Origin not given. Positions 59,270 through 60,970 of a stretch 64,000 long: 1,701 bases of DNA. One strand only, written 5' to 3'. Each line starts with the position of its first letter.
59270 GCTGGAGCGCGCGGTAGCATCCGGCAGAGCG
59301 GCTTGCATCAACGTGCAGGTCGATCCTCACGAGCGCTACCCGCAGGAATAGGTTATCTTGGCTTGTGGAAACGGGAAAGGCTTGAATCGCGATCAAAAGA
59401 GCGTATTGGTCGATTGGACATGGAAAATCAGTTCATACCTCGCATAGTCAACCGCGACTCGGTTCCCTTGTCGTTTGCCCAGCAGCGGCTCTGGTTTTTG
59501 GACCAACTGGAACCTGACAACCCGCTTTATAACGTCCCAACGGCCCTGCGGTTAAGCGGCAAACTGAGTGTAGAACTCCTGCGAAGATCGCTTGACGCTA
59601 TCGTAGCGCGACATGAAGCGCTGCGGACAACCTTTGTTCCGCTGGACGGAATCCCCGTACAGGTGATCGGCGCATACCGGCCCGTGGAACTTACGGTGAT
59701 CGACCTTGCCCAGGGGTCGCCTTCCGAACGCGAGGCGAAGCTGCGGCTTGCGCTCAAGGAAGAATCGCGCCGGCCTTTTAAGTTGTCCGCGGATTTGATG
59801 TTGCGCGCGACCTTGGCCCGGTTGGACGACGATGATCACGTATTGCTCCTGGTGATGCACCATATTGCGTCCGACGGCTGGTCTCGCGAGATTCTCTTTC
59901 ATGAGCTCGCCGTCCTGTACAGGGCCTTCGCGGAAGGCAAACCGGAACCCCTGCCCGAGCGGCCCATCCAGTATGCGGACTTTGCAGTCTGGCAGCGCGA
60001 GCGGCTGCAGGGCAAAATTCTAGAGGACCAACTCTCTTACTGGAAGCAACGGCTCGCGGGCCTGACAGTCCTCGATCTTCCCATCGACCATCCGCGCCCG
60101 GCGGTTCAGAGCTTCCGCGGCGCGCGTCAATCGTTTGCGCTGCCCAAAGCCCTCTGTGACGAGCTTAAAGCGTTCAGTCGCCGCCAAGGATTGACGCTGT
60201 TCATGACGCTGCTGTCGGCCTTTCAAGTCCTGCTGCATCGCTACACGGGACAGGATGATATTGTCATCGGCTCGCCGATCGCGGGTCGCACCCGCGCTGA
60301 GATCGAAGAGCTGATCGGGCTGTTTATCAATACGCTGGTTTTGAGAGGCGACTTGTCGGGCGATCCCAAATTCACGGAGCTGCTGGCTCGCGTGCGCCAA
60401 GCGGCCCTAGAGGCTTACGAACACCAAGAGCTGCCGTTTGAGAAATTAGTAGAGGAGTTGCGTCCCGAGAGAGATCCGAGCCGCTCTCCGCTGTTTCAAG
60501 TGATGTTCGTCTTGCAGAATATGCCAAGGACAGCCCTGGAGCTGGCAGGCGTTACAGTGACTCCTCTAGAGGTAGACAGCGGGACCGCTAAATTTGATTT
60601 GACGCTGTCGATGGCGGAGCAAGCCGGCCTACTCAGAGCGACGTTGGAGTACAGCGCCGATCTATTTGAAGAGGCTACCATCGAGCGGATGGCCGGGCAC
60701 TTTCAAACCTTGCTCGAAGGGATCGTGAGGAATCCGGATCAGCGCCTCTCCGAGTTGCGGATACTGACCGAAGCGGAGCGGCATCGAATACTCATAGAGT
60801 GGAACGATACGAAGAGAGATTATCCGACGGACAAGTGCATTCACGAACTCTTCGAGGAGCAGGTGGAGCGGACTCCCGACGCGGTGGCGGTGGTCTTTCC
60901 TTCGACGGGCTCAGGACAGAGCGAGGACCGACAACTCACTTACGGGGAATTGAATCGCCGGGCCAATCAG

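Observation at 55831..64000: NRPS locus with an unusual priming set: AAE3-like A-PCP didomain + oxalyl-CoA-decarboxylase/HACL-like TPP enzyme ahead of a starter-C NRPS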

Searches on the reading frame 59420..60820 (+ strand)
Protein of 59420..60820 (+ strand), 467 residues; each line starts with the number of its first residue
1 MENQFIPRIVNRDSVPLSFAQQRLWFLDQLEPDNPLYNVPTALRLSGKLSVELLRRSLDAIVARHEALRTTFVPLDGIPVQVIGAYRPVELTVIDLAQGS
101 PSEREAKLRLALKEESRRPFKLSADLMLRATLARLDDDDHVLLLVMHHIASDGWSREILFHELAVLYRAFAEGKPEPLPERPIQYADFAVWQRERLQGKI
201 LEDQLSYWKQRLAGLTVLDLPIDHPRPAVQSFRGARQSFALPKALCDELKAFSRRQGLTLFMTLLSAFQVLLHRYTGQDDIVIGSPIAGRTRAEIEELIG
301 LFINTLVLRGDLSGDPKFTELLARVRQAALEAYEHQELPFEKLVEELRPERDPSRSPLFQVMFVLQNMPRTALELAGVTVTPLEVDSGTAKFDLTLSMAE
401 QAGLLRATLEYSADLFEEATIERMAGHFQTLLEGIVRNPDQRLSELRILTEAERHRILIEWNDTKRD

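Call 90: search_solved_structures(query=window:59420-60820:+, max_evalue=1e-15)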
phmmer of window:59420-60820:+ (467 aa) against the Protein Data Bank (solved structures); distinct sequences matched with E-value up to 1e-15: 46.
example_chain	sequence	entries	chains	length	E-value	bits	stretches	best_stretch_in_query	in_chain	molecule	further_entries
6p1j_A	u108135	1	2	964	4.8e-121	407.9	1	11-467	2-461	Txo2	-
6oyf_A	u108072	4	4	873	2.3e-119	402.4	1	14-467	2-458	Txo1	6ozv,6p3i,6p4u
5u89_A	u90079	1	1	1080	6.6e-99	335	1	12-459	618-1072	Amino acid adenylation domain protein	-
2jgp_A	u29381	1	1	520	4e-92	312.6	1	13-448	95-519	TYROCIDINE SYNTHETASE 3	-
8z0q_C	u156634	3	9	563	1.1e-82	281.5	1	13-447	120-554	Special condensation domain in NRPS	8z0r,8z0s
7kvw_A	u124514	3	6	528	5.4e-77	262.8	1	15-448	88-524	PCP-C didomain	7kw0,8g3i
8fx6_A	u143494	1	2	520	1.8e-76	261.1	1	15-439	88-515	PCP-C didomain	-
7kw2_A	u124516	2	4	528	3.8e-76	260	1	15-448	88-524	PCP-C didomain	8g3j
8fx7_A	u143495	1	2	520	1.3e-75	258.2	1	15-439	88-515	PCP-C didomain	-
8xjz_C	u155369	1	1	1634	3.2e-75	256.9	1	15-458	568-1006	Peptide synthetase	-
8qnf_A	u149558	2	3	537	1.8e-66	228.1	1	14-455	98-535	Condensation domain TomBC from the Tomaymycin non-ribosomal peptide synthetase | Tomaymycin non-ribosomal peptide synthetase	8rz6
8hlk_A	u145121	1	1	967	4.2e-60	207.1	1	15-467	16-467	Microcystin synthetase B (Fragment)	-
4znm_A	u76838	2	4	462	7.1e-60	206.3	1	13-441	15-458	C-domain type II peptide synthetase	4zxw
9rde_A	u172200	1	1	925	4.7e-56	193.8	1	16-455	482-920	Bacitracin synthase 3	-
4tx2_B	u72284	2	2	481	4.2e-55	190.6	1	9-456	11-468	Non-ribosomal peptide synthetase | Peptide synthetase, module 7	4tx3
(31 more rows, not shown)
